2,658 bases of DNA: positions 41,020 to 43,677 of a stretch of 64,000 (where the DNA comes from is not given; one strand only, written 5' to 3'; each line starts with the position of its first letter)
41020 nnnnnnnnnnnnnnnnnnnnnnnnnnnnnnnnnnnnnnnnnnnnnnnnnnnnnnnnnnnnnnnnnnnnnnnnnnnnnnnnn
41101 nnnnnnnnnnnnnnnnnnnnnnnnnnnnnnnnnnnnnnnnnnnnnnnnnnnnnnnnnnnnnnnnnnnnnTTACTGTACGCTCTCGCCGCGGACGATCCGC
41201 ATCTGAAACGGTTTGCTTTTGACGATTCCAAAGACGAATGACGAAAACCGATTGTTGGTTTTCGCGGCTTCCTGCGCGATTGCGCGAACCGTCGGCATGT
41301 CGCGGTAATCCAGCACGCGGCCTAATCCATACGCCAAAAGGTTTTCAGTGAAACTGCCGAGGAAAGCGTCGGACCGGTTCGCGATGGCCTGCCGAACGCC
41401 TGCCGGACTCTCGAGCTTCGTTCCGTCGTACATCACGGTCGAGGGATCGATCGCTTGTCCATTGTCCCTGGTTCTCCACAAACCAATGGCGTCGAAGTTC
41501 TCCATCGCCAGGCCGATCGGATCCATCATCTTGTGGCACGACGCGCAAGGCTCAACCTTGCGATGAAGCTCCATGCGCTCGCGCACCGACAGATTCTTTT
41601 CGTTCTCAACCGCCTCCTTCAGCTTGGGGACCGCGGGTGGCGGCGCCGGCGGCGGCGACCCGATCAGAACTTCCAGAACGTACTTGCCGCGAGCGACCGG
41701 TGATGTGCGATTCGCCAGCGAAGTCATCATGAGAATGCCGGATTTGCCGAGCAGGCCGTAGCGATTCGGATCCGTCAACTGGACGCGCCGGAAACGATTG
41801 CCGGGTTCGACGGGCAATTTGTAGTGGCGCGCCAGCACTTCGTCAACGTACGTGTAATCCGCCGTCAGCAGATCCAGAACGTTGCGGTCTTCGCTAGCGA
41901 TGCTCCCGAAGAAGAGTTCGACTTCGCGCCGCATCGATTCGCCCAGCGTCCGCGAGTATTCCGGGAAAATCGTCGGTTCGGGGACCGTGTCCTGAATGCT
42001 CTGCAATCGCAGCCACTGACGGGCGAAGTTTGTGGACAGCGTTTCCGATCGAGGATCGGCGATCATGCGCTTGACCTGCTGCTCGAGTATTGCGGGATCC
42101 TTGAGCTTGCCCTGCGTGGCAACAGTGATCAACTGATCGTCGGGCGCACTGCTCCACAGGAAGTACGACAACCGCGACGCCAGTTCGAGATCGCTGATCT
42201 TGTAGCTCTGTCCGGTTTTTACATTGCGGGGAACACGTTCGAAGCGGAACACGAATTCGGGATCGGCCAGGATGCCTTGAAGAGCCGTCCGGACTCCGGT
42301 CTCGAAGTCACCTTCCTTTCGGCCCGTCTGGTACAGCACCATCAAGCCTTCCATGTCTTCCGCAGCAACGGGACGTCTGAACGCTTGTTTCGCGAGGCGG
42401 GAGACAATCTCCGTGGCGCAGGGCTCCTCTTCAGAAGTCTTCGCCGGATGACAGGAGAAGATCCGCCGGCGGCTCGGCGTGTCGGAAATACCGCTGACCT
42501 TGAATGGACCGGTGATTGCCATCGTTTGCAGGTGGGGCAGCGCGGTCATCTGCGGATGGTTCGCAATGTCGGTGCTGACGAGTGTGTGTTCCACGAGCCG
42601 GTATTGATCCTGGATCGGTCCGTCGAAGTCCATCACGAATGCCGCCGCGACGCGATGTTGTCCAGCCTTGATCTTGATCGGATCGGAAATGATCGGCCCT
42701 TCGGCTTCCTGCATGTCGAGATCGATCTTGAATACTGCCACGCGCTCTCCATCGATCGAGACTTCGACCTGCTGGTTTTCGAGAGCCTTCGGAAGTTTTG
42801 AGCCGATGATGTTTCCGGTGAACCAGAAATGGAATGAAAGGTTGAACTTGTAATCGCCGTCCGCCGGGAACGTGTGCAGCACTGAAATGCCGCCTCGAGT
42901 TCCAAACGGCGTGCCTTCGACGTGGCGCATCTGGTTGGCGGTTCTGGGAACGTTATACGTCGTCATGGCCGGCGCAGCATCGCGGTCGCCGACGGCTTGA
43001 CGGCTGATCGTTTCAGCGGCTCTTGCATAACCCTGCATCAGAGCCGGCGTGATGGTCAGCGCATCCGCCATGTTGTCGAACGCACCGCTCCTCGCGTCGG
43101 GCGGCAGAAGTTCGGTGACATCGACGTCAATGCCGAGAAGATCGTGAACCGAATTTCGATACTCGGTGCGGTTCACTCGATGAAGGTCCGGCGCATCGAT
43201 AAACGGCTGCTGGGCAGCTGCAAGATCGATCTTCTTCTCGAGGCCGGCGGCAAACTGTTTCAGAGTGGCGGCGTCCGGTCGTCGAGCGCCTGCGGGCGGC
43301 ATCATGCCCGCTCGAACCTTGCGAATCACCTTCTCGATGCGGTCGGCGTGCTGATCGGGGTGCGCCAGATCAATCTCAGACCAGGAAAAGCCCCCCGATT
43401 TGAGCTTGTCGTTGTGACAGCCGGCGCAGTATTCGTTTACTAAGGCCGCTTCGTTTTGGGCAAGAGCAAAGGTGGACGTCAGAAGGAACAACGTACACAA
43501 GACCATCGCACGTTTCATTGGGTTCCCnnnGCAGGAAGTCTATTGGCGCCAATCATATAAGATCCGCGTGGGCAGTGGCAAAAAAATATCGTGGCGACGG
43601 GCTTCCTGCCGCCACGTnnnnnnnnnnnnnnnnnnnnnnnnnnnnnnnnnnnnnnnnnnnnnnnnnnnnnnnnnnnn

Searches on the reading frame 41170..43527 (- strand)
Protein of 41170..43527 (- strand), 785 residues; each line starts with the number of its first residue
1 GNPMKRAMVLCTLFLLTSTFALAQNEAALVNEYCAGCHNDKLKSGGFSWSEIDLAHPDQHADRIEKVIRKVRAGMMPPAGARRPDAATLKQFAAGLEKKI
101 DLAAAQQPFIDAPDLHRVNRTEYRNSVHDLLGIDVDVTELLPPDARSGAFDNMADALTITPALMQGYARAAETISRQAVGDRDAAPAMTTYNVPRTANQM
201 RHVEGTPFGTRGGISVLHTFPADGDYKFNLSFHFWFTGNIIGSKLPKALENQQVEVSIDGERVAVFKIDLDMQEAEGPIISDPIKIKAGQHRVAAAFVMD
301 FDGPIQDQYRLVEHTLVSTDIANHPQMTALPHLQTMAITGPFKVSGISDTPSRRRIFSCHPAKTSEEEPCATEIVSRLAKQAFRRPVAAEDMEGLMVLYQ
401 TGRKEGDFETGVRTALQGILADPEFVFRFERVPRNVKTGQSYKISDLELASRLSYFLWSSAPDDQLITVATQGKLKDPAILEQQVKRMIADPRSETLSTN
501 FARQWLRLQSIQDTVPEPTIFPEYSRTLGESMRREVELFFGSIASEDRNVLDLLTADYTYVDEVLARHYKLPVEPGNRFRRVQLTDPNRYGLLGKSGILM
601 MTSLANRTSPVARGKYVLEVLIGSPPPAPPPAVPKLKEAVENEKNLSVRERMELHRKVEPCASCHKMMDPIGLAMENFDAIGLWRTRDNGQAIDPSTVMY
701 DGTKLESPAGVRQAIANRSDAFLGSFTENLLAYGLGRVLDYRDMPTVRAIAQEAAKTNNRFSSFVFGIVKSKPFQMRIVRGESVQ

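Call 9: search_protein_families(library=pfam, proteins=[window:41170-43527:-], max_evalue=0.001)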
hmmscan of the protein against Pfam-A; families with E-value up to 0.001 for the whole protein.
window:41170-43527:- (785 aa): 6 families
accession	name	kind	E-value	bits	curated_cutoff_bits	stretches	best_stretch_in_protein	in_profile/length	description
PF07631.16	PSD4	-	1.3e-44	152.3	23.3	1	444-570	1-127/128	Protein of unknown function (DUF1592)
PF07627.16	PSCyt3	-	3.5e-33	114.2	27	1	589-688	1-98/98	Protein of unknown function (DUF1588)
PF07626.16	PSD3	-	1.6e-21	77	23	1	117-179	2-64/65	Protein of unknown function (DUF1587)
PF07624.16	PSD2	-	2.8e-19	69.1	25.8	1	701-774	1-74/74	Protein of unknown function (DUF1585)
PF07637.16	PSD5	-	3.4e-19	69.4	34.2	1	370-430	1-62/62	Protein of unknown function (DUF1595)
PF13442.11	Cytochrome_CBB3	-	1.6e-06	28.8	27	1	24-89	4-61/68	Cytochrome C oxidase, cbb3-type, subunit III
